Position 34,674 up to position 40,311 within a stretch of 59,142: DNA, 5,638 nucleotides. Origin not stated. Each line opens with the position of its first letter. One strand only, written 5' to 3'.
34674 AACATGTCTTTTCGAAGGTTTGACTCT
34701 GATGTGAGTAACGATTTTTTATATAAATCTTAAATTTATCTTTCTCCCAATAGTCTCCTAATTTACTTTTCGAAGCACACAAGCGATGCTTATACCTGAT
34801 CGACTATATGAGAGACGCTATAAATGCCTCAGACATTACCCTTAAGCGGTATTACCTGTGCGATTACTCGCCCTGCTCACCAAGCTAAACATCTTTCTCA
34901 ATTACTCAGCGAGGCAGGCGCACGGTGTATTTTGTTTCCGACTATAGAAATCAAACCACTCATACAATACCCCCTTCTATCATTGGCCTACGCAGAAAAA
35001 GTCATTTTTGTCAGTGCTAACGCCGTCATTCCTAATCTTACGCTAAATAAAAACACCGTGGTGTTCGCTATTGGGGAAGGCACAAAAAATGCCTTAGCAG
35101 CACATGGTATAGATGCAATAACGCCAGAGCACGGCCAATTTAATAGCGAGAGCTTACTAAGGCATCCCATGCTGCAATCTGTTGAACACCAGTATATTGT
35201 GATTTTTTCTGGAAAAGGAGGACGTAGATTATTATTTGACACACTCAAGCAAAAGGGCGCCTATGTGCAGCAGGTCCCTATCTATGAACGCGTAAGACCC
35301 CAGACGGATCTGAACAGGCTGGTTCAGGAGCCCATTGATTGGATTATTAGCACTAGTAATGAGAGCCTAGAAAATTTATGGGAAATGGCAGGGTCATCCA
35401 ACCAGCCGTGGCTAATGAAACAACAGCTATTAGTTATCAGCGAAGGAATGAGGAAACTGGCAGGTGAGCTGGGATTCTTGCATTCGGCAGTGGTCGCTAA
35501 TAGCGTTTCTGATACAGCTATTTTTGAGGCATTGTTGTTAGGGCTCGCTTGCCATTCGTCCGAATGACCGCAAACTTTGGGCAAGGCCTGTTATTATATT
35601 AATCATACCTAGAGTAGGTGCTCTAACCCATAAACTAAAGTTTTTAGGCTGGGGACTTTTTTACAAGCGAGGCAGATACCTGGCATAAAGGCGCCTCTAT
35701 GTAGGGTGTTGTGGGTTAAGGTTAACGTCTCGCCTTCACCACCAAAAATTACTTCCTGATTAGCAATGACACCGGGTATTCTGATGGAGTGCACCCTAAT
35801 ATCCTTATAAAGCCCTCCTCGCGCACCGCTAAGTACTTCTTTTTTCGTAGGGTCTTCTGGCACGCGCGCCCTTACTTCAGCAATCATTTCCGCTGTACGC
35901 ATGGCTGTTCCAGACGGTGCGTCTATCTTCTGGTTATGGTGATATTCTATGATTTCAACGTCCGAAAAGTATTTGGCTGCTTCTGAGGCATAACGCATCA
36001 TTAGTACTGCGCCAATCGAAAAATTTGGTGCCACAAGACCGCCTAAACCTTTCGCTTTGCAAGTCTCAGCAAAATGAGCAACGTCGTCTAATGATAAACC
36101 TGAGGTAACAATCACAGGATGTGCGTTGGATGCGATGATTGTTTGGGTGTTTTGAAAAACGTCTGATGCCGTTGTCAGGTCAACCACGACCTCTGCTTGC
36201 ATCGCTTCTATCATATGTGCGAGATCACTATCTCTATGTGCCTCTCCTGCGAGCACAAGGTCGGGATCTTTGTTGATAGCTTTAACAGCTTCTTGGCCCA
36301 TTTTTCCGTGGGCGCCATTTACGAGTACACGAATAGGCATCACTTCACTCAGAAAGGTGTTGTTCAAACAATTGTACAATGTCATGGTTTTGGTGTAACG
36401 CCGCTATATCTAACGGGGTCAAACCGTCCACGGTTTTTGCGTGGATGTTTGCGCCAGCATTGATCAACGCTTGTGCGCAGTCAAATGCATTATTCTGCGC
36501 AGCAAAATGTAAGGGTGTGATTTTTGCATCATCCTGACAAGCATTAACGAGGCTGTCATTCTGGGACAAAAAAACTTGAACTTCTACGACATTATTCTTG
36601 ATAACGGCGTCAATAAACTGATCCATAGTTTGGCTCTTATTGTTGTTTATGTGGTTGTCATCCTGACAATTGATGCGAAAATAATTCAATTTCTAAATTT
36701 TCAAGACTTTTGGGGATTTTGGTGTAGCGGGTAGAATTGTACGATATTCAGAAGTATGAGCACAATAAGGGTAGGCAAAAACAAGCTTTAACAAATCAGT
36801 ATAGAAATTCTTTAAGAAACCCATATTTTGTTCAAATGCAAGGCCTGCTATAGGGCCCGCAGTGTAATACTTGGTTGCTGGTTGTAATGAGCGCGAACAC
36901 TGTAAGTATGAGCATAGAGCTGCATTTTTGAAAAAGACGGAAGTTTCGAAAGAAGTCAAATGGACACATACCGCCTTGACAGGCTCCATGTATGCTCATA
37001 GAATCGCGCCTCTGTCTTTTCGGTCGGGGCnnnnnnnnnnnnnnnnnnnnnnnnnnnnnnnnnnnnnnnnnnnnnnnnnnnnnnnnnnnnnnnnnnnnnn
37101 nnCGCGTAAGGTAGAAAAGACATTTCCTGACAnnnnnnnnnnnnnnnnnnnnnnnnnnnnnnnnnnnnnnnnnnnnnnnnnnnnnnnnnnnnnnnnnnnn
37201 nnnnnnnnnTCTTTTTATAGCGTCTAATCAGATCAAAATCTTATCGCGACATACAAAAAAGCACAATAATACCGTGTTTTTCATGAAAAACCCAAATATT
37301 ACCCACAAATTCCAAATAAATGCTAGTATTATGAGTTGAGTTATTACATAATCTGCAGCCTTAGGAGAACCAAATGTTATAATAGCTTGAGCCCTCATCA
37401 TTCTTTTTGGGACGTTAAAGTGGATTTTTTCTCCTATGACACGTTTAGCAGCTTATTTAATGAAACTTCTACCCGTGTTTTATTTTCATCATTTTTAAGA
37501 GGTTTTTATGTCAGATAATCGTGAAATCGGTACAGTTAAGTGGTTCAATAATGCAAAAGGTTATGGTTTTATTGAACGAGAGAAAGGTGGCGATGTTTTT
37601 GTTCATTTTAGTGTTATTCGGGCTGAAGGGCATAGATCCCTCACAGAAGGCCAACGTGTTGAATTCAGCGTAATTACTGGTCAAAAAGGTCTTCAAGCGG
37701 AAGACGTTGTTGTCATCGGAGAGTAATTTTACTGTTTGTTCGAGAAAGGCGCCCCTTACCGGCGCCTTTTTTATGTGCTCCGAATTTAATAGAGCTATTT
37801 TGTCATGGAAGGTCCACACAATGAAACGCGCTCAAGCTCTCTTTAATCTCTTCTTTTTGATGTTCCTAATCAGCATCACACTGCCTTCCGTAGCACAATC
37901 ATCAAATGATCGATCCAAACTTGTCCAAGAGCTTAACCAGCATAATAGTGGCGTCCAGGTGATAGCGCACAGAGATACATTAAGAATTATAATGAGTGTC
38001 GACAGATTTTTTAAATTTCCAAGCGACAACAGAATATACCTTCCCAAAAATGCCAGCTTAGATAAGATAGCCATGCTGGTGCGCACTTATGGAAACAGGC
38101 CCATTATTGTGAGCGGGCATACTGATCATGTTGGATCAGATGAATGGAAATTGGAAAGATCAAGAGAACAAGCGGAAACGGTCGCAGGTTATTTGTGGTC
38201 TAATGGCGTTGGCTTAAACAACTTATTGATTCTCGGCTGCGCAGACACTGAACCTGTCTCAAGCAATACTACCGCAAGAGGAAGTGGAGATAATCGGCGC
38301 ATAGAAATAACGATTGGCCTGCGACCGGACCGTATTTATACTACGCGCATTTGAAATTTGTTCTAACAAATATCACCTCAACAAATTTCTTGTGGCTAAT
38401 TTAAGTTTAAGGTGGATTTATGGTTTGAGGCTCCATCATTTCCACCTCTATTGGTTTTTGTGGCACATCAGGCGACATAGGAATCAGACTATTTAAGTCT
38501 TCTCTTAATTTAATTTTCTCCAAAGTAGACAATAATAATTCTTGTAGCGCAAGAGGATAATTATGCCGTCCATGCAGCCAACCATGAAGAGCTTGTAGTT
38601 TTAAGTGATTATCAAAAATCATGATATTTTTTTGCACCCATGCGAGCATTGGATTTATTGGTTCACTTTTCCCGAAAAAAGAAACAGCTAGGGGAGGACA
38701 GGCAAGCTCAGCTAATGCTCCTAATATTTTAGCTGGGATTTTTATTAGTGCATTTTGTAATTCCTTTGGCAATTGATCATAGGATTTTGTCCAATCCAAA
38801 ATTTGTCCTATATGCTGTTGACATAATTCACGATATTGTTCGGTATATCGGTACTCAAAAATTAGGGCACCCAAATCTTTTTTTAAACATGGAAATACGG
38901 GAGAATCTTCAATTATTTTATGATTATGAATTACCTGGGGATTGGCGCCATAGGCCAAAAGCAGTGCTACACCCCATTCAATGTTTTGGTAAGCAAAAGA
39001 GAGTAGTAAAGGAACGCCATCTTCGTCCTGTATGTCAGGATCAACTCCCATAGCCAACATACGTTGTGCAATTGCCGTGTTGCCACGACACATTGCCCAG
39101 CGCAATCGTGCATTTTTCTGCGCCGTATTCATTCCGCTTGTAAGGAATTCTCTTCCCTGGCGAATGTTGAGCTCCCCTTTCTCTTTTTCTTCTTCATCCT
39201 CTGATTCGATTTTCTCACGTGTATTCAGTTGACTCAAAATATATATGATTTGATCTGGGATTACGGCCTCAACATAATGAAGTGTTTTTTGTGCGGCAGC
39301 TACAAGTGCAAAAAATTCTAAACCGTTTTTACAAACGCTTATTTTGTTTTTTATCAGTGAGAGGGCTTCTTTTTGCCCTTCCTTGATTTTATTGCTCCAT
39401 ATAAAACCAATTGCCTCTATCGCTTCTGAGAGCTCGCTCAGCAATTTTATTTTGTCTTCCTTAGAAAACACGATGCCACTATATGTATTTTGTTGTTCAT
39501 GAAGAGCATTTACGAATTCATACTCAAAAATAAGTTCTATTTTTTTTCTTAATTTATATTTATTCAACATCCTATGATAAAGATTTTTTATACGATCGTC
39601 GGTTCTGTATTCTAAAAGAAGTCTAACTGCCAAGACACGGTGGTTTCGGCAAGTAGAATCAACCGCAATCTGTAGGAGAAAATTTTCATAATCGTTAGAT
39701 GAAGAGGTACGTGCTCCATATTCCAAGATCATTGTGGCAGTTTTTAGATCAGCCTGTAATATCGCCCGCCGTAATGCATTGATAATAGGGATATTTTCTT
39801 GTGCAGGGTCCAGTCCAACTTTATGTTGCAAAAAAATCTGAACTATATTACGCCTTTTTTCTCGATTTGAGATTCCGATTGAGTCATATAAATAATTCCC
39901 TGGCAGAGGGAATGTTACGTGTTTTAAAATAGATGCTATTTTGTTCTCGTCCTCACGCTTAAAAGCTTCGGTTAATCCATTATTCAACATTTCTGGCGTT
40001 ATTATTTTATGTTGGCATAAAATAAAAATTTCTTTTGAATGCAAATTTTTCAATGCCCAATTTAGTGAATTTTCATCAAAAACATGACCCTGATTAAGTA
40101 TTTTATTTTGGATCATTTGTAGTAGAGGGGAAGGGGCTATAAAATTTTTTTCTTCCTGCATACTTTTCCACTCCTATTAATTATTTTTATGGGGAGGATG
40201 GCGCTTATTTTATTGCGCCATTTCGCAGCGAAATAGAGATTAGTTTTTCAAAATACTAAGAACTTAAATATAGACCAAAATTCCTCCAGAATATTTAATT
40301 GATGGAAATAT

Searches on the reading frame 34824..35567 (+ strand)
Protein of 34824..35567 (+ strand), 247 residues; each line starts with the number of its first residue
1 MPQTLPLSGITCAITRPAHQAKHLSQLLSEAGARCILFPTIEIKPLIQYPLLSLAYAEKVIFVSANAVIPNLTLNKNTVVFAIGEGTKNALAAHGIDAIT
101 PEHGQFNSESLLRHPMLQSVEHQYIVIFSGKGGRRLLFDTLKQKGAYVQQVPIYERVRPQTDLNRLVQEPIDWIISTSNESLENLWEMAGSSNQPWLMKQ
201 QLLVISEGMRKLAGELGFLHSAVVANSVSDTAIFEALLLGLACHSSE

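Call 76: search_protein_families(library=pfam, proteins=[window:34824-35567:+], max_evalue=0.01)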
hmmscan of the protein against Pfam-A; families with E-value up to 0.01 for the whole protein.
window:34824-35567:+ (247 aa): 1 family
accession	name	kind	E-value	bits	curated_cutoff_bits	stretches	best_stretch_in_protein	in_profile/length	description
PF02602.20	HEM4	-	1.2e-30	106.8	27.5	1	23-221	2-218/231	Uroporphyrinogen-III synthase HemD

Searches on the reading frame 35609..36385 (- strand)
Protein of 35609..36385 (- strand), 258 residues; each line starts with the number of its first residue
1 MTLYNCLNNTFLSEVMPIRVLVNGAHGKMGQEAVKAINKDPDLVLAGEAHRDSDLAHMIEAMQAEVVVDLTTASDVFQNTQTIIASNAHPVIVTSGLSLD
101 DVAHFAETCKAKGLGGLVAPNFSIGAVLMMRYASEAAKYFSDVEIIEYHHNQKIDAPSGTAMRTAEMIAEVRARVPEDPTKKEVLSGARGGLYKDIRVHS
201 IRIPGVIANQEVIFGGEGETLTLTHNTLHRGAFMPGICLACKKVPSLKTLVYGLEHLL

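Call 76: search_protein_families(library=pfam, proteins=[window:35609-36385:-], max_evalue=0.01)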
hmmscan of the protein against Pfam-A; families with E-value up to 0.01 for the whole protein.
window:35609-36385:- (258 aa): 2 families
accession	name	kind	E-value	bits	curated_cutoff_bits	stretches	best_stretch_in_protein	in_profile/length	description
PF05173.19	DapB_C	-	3.6e-35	121.1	27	1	125-258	1-121/121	Dihydrodipicolinate reductase, C-terminus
PF01113.26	DapB_N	-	1.4e-15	57.9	25.6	1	18-122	1-124/124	Dihydrodipicolinate reductase, N-terminus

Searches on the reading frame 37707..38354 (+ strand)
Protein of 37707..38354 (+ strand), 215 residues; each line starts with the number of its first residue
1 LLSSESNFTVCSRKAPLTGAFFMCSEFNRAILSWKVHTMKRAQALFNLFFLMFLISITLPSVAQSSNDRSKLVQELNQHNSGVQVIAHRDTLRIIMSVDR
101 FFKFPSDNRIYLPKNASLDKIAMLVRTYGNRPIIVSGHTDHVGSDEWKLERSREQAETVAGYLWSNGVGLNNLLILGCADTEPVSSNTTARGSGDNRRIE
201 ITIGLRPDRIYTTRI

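Call 76: search_protein_families(library=pfam, proteins=[window:37707-38354:+], max_evalue=0.01)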
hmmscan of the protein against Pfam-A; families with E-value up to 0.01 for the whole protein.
window:37707-38354:+ (215 aa): 1 family
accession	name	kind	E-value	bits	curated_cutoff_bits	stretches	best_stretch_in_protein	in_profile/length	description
PF00691.25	OmpA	-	4.1e-12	46.7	27.2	1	114-196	13-97/98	OmpA family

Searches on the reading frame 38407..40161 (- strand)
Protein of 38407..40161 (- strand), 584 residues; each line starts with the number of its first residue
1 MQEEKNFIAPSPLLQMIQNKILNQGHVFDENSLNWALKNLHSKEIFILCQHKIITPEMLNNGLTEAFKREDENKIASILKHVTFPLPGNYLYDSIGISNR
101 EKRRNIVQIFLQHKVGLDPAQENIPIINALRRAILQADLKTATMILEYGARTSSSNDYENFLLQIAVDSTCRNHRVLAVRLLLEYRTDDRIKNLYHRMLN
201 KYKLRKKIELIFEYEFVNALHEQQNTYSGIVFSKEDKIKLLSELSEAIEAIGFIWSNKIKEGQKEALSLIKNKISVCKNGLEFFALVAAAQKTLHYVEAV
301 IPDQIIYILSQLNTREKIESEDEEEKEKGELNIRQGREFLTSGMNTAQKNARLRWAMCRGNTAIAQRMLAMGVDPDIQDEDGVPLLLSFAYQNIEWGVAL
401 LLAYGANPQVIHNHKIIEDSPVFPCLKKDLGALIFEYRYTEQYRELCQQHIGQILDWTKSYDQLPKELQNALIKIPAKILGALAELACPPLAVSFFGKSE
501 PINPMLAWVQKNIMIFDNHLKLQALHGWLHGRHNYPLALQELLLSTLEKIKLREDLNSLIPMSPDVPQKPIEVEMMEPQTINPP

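Call 53: search_protein_families(library=ncbifam, proteins=[window:38407-40161:-], max_evalue=0.00001)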
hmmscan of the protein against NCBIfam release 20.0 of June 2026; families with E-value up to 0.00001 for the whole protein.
window:38407-40161:- (584 aa): 0 families

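Call 76: search_protein_families(library=pfam, proteins=[window:38407-40161:-], max_evalue=0.01)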
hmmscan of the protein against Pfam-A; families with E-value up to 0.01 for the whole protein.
window:38407-40161:- (584 aa): 3 families
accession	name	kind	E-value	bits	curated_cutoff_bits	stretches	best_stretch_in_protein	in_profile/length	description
PF12796.13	Ank_2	-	5.9e-05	24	27.3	0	355-408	3-86/90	Ankyrin repeats (3 copies)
PF00023.36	Ank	-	0.0018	18.9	21.1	0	355-379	8-32/33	Ankyrin repeat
PF13637.12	Ank_4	-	0.0033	18.2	22.7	0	355-392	3-40/50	Ankyrin repeats (many copies)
